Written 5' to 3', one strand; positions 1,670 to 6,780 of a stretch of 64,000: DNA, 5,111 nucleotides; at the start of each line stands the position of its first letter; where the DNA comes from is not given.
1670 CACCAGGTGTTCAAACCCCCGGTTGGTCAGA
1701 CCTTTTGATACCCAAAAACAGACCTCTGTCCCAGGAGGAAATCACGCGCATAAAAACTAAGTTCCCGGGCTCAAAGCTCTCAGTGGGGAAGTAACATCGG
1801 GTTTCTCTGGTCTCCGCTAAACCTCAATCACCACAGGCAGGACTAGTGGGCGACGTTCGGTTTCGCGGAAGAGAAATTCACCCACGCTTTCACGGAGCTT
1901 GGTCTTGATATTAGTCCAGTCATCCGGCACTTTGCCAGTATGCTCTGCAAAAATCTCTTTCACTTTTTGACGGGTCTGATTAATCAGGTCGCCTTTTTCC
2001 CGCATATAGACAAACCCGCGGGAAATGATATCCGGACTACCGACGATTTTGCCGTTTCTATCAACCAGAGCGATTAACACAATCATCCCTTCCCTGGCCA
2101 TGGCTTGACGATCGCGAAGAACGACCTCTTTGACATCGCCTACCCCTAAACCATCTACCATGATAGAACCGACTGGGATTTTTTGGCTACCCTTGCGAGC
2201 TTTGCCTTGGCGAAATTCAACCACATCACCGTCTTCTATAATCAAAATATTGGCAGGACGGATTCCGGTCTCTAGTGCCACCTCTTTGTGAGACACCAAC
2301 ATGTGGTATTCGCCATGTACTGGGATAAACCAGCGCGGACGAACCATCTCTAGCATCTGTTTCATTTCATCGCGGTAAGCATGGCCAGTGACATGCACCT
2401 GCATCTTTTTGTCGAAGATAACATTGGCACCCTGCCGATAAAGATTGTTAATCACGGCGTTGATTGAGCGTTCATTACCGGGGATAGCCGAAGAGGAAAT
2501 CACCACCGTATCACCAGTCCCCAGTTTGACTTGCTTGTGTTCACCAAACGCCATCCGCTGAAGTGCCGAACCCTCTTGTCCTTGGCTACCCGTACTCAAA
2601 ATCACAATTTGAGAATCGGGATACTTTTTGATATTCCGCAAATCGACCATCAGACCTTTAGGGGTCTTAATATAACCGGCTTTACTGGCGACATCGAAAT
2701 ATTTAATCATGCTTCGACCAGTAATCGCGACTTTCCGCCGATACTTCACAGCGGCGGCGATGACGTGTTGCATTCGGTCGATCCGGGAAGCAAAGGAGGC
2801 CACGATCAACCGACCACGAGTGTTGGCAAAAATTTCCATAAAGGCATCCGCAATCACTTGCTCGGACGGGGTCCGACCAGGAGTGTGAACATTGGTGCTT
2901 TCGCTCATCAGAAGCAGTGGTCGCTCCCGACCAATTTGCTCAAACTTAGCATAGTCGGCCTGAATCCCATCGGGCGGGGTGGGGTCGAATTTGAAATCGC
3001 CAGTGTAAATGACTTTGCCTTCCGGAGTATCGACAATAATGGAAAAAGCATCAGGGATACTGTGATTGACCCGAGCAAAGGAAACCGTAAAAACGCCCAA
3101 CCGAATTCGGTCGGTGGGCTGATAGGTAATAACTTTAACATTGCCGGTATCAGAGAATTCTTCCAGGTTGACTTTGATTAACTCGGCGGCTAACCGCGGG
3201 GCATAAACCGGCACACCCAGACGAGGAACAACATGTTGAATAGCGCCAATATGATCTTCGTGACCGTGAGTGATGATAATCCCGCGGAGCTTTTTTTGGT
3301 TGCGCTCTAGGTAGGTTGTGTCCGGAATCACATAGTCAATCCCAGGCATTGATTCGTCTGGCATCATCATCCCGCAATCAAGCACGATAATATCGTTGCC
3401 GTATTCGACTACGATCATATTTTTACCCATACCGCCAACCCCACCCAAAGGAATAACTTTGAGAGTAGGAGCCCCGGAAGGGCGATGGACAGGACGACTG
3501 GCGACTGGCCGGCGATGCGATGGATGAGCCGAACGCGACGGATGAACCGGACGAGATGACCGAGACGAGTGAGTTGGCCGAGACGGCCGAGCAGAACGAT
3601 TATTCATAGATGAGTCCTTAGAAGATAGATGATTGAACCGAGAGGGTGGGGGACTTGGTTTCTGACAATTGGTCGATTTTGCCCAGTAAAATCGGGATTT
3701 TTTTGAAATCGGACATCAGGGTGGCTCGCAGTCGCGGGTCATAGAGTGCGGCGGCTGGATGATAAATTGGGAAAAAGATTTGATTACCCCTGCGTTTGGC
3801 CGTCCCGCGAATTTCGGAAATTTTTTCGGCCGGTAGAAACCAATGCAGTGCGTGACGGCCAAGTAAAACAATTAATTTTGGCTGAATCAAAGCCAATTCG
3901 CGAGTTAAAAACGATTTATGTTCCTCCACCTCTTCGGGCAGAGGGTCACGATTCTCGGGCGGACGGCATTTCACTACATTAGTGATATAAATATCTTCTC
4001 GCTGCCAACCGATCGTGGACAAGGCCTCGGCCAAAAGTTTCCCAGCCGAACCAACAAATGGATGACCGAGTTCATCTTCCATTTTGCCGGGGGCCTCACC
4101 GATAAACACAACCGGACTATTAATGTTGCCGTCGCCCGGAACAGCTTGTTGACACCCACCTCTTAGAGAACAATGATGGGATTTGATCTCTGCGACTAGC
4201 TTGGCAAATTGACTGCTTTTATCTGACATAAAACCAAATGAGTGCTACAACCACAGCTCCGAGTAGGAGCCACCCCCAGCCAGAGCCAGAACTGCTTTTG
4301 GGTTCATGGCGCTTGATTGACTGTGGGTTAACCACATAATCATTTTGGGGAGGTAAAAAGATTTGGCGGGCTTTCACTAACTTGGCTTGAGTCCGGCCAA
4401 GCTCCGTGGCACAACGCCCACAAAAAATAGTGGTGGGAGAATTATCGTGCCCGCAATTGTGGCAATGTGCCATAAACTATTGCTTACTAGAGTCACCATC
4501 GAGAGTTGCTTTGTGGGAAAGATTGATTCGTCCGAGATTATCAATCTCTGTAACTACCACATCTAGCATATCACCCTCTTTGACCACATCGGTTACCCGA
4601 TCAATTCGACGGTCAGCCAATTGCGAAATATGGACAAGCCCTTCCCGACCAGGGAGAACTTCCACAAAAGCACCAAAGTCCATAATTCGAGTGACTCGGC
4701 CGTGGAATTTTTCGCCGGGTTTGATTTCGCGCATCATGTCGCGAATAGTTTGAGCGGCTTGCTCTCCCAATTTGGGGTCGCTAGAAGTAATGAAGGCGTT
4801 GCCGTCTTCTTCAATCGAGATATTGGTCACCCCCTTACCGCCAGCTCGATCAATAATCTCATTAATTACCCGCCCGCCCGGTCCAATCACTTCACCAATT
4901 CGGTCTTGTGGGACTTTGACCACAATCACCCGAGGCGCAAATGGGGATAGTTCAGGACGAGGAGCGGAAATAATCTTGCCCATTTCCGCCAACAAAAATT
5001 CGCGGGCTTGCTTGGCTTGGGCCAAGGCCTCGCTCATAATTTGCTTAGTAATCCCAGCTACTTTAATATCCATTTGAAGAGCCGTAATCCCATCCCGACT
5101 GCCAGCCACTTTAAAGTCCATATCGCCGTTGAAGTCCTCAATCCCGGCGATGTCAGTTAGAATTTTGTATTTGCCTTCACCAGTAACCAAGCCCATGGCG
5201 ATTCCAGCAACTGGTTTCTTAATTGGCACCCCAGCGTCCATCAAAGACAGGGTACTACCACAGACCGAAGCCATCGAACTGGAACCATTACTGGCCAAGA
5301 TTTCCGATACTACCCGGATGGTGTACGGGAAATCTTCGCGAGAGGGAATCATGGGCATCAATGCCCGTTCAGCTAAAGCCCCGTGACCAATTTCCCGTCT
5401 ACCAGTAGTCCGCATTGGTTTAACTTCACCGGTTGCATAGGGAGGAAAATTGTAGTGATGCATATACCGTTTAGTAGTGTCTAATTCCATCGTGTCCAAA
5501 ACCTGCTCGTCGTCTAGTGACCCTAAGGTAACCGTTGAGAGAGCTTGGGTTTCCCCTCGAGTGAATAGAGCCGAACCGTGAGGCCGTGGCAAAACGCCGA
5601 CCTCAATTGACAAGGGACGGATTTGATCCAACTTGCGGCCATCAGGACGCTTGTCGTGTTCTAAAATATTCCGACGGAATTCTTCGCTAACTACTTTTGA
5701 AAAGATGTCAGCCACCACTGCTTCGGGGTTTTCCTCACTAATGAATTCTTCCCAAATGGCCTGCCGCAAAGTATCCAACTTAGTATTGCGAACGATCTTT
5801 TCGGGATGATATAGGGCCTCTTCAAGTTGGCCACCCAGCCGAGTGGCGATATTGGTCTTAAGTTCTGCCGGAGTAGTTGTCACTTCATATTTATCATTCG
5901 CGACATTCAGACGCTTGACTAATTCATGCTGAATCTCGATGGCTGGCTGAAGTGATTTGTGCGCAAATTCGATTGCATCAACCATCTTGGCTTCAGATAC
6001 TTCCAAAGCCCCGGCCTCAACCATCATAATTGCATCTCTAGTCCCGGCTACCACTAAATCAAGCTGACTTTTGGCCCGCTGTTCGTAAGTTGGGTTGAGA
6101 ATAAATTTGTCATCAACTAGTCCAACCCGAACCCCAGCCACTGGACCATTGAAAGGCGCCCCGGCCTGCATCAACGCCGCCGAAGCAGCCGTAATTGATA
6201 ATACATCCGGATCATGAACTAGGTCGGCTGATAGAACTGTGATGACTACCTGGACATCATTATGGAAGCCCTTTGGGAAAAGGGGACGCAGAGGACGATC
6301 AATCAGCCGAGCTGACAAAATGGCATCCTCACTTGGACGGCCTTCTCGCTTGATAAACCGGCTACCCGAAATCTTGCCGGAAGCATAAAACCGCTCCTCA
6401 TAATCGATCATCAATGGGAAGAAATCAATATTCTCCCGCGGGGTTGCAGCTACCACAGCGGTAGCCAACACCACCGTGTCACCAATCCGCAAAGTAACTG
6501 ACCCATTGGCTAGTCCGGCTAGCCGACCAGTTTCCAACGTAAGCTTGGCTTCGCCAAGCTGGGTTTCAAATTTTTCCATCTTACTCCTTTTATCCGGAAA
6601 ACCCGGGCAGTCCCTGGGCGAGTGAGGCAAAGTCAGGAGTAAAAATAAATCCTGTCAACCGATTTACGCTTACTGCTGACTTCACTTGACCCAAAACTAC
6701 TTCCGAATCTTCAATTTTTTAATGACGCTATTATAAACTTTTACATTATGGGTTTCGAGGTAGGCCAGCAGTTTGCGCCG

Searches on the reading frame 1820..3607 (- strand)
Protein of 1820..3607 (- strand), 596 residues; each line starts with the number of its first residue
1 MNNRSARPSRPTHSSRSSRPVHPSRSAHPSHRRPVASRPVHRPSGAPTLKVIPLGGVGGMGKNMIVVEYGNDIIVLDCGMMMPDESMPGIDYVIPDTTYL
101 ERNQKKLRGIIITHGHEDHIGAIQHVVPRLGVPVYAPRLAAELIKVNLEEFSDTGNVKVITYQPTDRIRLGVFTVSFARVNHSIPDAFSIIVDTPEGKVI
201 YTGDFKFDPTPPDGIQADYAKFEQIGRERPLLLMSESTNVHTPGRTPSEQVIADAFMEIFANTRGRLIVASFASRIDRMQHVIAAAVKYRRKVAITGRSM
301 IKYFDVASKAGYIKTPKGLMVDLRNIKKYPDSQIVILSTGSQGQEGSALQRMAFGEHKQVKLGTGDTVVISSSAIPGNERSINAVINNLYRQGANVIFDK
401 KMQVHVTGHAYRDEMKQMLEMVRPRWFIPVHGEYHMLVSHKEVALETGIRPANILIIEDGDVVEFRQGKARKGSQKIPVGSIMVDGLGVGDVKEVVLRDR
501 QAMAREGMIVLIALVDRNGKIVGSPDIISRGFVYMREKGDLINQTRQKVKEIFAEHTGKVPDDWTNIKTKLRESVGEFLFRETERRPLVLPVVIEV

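Call 83: search_protein_families(library=pfam, proteins=[window:1820-3607:-], max_evalue=0.00001)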
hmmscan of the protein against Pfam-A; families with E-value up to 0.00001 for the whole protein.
window:1820-3607:- (596 aa): 5 families
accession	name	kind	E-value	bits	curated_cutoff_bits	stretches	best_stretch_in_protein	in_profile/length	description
PF22505.1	RNase_J_b_CASP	-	1.1e-48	164.7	27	1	265-389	2-126/126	Ribonuclease J, beta-CASP domain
PF17770.6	RNase_J_C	-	2.7e-29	102.6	23.8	1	496-596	1-102/102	Ribonuclease J C-terminal domain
PF00753.33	Lactamase_B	-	2.2e-16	60.8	22.7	1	59-213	3-158/196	Metallo-beta-lactamase superfamily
PF12706.13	Lactamase_B_2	-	8.1e-13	48.9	27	1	102-220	26-155/200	Beta-lactamase superfamily domain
PF07521.17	RMMBL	-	1.8e-11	44.3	21.6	1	404-450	11-59/63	Zn-dependent metallo-hydrolase RNA specificity domain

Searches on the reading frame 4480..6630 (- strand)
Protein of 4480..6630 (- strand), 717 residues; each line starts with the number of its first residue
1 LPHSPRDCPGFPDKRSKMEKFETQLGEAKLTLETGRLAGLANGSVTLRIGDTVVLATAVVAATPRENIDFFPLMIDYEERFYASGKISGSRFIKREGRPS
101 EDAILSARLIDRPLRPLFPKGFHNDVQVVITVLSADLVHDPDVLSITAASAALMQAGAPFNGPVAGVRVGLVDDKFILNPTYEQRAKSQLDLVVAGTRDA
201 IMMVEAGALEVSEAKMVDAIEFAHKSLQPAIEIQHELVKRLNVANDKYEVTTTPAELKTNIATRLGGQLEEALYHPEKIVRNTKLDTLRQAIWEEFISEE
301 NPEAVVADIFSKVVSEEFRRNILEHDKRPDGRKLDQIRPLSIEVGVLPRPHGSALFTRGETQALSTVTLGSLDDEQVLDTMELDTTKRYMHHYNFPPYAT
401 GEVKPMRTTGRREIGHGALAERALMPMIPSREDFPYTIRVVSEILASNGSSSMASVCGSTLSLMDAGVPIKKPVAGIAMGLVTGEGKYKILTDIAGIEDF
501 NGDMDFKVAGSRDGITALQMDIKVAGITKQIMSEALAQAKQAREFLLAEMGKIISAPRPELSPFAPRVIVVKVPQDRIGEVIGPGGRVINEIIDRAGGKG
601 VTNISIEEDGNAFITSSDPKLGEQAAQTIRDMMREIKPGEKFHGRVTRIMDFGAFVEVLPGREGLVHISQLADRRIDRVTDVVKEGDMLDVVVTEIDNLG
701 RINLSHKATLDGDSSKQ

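Call 83: search_protein_families(library=pfam, proteins=[window:4480-6630:-], max_evalue=0.00001)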
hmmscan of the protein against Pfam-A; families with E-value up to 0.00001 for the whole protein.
window:4480-6630:- (717 aa): 4 families
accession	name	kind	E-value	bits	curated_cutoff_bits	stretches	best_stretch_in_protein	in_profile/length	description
PF01138.27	RNase_PH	-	2.4e-60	203.1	25.5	2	30-159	5-130/130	3' exoribonuclease family, domain 1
PF03725.20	RNase_PH_C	-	8e-28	96.6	20.8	2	162-225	1-66/67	3' exoribonuclease family, domain 2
PF00575.29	S1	-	1.6e-18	67.3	22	1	636-707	2-74/74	S1 RNA binding domain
PF03726.19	PNPase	-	4.1e-11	43.6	24.6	1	256-333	1-81/81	Polyribonucleotide nucleotidyltransferase, RNA binding domain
